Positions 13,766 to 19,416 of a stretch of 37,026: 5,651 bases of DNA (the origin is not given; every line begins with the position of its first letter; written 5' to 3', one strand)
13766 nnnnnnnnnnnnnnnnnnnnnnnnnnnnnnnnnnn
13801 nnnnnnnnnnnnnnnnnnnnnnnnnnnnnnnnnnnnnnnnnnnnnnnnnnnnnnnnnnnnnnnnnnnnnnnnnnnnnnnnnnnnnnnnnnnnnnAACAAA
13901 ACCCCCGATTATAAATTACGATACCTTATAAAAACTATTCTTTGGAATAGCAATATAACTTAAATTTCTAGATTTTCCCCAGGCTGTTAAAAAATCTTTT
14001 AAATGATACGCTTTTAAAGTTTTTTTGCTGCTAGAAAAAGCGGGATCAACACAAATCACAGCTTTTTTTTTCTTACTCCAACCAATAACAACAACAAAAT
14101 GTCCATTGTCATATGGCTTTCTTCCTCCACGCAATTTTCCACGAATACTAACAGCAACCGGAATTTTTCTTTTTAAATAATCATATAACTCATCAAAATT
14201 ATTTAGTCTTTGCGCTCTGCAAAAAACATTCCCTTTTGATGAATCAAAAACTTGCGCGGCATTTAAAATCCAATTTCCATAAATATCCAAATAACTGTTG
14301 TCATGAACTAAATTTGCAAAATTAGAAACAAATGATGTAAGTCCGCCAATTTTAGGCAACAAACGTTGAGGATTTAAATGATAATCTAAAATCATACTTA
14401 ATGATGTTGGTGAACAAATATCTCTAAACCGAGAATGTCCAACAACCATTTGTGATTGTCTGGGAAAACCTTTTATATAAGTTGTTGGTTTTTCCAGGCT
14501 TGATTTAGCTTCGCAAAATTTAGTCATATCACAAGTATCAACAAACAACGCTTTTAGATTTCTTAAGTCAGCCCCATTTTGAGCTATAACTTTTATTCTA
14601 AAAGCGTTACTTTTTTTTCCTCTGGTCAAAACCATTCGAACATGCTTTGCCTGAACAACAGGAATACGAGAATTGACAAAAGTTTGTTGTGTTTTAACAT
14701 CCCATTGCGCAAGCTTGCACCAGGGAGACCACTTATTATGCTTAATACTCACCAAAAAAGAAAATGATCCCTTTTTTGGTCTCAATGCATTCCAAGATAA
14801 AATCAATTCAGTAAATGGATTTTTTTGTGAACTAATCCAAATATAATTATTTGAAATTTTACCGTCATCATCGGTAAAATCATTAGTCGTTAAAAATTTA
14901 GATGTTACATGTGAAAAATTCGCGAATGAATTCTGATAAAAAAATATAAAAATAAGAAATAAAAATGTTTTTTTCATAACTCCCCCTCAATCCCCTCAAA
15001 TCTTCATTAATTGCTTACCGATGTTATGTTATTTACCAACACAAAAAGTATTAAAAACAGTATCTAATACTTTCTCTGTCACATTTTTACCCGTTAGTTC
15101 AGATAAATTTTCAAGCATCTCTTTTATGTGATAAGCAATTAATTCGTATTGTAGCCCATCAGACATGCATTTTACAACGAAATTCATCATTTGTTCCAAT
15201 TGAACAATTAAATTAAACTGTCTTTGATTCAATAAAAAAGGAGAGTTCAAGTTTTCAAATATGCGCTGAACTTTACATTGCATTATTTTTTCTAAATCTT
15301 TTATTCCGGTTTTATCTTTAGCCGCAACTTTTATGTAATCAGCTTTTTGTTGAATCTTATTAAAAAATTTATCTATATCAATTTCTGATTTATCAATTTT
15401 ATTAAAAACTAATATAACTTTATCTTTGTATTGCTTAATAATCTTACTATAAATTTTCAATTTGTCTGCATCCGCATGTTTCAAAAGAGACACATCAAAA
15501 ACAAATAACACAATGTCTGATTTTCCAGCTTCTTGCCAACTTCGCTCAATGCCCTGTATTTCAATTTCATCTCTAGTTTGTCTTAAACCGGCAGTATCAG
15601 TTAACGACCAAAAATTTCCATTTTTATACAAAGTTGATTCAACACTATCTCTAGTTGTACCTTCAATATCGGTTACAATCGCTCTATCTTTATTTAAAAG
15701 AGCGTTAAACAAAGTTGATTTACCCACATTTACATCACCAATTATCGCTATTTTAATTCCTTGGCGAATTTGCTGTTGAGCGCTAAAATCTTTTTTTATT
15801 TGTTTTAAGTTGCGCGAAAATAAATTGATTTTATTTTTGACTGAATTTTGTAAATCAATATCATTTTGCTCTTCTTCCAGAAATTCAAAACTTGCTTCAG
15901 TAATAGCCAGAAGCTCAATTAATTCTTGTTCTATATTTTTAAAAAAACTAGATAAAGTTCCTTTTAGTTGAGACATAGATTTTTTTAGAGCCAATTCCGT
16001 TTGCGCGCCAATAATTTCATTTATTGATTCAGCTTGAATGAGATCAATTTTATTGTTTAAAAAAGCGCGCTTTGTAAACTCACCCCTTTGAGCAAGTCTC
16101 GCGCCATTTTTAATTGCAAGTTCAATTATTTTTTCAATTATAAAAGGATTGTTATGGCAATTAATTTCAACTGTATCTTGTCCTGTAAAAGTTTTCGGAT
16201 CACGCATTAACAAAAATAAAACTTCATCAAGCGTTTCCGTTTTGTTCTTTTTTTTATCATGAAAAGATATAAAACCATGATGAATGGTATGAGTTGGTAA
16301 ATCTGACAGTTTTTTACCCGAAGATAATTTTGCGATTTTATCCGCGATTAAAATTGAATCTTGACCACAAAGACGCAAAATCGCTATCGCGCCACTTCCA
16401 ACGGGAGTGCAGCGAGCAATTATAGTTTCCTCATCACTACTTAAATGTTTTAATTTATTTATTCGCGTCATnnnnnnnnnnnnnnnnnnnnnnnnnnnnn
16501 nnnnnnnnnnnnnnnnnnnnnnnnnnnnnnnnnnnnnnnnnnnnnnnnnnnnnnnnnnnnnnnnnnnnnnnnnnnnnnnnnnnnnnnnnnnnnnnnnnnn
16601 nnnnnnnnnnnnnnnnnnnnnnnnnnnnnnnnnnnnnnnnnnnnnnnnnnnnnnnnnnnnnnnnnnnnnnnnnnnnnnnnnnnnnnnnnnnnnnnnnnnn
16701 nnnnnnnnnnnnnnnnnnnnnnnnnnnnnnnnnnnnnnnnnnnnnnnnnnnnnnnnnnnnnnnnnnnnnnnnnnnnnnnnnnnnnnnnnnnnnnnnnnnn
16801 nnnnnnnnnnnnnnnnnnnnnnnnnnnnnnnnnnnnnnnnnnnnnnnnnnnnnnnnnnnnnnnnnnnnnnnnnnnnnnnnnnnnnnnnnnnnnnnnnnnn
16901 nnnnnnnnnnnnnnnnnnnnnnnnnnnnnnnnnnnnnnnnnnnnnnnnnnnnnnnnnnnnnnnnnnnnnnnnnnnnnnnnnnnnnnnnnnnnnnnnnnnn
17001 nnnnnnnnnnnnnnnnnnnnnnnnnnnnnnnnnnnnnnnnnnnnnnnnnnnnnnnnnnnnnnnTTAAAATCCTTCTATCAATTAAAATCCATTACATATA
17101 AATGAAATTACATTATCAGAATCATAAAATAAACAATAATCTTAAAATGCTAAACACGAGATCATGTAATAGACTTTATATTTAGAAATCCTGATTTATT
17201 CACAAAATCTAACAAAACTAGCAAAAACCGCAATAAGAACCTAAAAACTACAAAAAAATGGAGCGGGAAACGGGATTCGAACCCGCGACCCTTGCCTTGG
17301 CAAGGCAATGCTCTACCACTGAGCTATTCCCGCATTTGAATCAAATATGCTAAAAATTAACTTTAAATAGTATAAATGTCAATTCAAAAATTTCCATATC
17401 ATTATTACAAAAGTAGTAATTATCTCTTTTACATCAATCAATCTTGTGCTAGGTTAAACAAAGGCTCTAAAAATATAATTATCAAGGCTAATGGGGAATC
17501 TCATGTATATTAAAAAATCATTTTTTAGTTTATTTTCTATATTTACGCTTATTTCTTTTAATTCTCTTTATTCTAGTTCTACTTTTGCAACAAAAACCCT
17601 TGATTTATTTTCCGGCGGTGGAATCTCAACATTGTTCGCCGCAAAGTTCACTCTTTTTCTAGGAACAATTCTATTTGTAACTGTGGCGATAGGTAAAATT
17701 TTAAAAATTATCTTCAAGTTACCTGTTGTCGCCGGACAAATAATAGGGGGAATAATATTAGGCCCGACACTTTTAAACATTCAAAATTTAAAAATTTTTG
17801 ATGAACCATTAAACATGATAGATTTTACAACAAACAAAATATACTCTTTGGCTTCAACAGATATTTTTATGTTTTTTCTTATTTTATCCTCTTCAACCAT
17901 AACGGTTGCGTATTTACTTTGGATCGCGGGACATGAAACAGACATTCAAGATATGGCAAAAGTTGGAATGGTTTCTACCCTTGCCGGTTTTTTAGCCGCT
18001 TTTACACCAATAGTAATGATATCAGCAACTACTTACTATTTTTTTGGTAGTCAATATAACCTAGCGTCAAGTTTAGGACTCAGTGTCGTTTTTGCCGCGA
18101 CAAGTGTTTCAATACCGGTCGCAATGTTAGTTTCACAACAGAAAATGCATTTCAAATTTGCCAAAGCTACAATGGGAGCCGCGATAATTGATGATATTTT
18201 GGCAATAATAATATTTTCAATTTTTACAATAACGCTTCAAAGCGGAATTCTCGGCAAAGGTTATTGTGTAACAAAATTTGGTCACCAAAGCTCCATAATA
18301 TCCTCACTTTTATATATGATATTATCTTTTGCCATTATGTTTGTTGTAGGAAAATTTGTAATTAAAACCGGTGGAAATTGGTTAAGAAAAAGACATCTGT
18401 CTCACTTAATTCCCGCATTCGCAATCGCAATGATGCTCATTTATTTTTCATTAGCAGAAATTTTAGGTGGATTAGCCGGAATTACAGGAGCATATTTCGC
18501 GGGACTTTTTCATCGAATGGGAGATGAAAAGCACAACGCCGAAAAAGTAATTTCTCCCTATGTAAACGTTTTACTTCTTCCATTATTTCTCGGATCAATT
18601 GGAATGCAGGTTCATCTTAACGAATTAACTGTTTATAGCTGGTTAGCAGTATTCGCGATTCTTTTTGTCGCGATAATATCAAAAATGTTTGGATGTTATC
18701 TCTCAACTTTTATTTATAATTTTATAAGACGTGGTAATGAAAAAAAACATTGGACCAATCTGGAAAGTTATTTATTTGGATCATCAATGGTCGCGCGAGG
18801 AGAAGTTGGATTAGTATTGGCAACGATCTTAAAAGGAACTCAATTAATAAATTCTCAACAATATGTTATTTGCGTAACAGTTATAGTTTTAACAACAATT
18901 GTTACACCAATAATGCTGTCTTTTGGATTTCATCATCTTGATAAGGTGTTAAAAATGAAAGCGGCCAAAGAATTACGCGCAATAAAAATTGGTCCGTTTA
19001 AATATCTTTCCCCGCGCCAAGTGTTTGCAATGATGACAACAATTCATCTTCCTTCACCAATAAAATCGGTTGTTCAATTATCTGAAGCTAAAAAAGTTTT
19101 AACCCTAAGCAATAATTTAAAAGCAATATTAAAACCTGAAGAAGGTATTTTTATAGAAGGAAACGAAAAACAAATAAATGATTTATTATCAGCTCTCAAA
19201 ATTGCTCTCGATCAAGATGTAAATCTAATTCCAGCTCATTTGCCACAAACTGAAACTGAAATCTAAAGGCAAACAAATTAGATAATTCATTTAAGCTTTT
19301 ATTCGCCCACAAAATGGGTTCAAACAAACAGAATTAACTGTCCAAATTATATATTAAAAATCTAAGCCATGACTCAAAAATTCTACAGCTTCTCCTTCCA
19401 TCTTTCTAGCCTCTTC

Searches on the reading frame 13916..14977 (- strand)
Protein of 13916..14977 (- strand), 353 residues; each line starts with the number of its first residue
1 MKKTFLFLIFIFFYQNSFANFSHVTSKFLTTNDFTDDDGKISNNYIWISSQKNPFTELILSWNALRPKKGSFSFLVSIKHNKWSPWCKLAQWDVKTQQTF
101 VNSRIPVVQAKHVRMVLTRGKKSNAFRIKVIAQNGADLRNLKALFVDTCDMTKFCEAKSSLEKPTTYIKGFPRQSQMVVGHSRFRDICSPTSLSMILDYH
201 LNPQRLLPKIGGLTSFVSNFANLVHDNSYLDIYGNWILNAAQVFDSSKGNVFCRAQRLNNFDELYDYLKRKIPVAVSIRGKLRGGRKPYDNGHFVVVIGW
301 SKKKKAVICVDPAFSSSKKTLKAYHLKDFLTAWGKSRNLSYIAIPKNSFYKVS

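Call 16: search_protein_families(library=pfam, proteins=[window:13916-14977:-], max_evalue=0.001)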
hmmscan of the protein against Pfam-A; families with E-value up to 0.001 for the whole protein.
window:13916-14977:- (353 aa): 2 families
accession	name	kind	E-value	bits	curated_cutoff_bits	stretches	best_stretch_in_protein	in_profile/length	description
PF13529.12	Peptidase_C39_2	-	2.9e-14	54.3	24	1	170-313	2-143/143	Peptidase_C39 like family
PF09778.15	Guanylate_cyc_2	-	0.00027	20.8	28.1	1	285-327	155-197/212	Guanylylate cyclase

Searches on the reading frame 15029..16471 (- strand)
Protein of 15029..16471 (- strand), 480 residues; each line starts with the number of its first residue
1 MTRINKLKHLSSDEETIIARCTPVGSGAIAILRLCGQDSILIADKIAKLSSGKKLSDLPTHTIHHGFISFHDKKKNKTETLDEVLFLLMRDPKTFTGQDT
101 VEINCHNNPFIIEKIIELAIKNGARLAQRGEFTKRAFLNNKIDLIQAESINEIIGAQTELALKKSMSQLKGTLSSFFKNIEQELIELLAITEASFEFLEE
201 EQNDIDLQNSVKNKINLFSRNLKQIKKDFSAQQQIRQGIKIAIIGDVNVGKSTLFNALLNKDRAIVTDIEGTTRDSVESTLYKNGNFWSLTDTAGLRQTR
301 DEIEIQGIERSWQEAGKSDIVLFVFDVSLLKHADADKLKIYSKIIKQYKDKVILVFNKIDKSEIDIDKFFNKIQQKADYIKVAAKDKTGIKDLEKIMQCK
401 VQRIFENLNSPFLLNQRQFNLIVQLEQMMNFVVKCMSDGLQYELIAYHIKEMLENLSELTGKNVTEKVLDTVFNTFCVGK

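Call 16: search_protein_families(library=pfam, proteins=[window:15029-16471:-], max_evalue=0.001)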
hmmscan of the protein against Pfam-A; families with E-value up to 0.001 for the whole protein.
window:15029-16471:- (480 aa): 10 families
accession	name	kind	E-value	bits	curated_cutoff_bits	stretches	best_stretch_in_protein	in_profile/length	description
PF12631.12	MnmE_helical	-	4.1e-39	135.3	40.1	1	144-477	1-211/211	MnmE helical domain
PF10396.14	TrmE_N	-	5.5e-35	120.5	29.8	1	16-141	1-117/117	GTP-binding protein TrmE N-terminus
PF01926.29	MMR_HSR1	-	1.6e-25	89.9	21.9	1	240-358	1-113/113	50S ribosome-binding GTPase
PF02421.24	FeoB_N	-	3.1e-11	43.5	27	1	240-395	2-154/156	Ferrous iron transport protein B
PF00350.29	Dynamin_N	-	2.6e-05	24.8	27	0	241-275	1-34/168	Dynamin family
PF03193.22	RsgA_GTPase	-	3.3e-05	24.2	30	0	218-298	87-170/174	RsgA GTPase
PF00071.28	Ras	-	0.00023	21.2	21.6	1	240-393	1-152/162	Ras family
PF16897.10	MMR_HSR1_Xtn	-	0.00024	21.5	35.2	0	345-396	52-99/106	C-terminal region of MMR_HSR1 domain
PF00009.33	GTP_EFTU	-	0.00036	20.6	26.5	0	239-268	4-33/188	Elongation factor Tu GTP binding domain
PF08477.19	Roc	-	0.00065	20.4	27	0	240-360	1-119/119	Ras of Complex, Roc, domain of DAPkinase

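Call 76: find_related_loci(query=window:15029-16468:-, collection=genome_contigs, flank=500)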
Query window:15029-16468:- (479 aa) in genome_contigs; peptide patterns used: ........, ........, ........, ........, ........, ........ (x = any residue, [..] = any of these).
69 stretches matched a pattern; 15 encode a relative of the query (tblastn E <= 1e-3); 15 distinct loci.
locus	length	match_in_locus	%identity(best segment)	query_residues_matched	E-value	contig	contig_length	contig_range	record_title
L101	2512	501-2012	70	4-479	0e+0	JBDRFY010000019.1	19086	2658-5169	MAG: bacterium isolate MEGAHIT-group-1.402 k141_87984, whole genome shotgun sequence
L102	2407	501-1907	60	4-479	9e-180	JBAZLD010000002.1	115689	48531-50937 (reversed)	MAG: Candidatus Babeliales bacterium isolate SO_2017_LW4_16 scaffold_487_c1_LW137-91_2017, whole genome shotgun sequence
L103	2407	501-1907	58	5-479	3e-170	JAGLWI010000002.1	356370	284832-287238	MAG: Candidatus Babeliales bacterium isolate RS_12_2 ZL285.bin.2.fa_2, whole genome shotgun sequence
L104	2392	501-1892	57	9-479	7e-167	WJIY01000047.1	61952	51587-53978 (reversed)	MAG: Candidatus Dependentiae bacterium isolate Bin_496 k141_3442068, whole genome shotgun sequence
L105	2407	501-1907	53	4-479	2e-173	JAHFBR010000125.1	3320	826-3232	MAG: bacterium isolate nzgw202 NODE_48759_length_3321_cov_2.396562, whole genome shotgun sequence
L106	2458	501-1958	52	9-479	7e-159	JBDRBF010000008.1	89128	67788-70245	MAG: bacterium isolate MEGAHIT-group-1.1042 k141_1806315, whole genome shotgun sequence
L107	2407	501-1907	51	9-479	8e-155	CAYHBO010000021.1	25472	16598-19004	MAG TPA_asm: uncultured Pseudomonadota bacterium isolate ERP119702_co3_215 genome assembly, contig: NODE_1141_length_254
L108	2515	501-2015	47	12-479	3e-143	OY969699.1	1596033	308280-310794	MAG: uncultured bacterium isolate MFD09495.bin.c.10 genome assembly, chromosome: 1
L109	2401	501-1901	54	7-479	2e-146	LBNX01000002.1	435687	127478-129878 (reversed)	MAG: candidate division TM6 bacterium GW2011_GWF2_28_16 SZ59_C0002, whole genome shotgun sequence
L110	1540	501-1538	61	3-353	2e-139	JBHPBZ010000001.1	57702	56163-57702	Candidatus Dependentiae bacterium isolate SAG AM-311-G20 NODE_1_length_57702_cov_30.672871, whole genome shotgun sequenc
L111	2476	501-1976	41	11-479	9e-113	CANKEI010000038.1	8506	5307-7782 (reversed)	MAG: bacterium isolate RH-9nov16-151 genome assembly, contig: RH-9nov16-C-C21037, whole genome shotgun sequence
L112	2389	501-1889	45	10-479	9e-122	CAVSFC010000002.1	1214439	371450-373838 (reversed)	MAG: uncultured bacterium isolate MFD01828.bin.2.56 genome assembly, contig: contig_37718, whole genome shotgun sequence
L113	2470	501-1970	50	10-479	1e-156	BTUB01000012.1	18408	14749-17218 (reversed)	MAG: Candidatus Babeliales bacterium AMX-MBFR-12 DNA, sequence012, whole genome shotgun sequence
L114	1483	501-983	26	240-401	2e-6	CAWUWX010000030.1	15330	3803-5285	MAG: uncultured Alphaproteobacteria bacterium isolate HER22_SLC_100_bin_31_1 genome assembly, contig: HER22_SLC_100_bin_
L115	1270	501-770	30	227-320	5e-5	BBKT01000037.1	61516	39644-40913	Thermoanaerobacterium saccharolyticum DNA, contig: TS_NTOU1_c37, strain: NTOU1, whole genome shotgun sequence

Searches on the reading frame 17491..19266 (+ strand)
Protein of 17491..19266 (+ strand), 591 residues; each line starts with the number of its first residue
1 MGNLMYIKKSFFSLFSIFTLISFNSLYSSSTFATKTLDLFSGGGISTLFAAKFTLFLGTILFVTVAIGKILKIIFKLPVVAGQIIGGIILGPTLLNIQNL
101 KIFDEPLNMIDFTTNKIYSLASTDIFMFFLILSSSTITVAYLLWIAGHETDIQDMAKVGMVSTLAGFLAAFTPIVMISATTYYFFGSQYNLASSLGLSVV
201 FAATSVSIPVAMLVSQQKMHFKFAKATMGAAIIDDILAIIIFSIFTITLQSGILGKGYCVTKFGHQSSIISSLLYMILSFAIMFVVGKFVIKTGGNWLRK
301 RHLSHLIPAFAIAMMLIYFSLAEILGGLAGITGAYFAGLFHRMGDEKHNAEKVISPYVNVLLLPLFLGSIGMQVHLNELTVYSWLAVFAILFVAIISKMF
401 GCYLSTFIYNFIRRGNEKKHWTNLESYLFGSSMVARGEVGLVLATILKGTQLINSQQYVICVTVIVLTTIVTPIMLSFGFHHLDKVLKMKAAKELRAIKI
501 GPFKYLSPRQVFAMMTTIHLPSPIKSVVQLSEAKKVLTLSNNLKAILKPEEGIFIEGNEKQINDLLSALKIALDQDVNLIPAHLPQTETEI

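Call 16: search_protein_families(library=pfam, proteins=[window:17491-19266:+], max_evalue=0.001)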
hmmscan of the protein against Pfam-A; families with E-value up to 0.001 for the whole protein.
window:17491-19266:+ (591 aa): 1 family
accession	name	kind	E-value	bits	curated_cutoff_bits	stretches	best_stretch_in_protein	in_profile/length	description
PF00999.27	Na_H_Exchanger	-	6.1e-46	157.4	26.2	1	63-477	2-370/375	Sodium/hydrogen exchanger, transmembrane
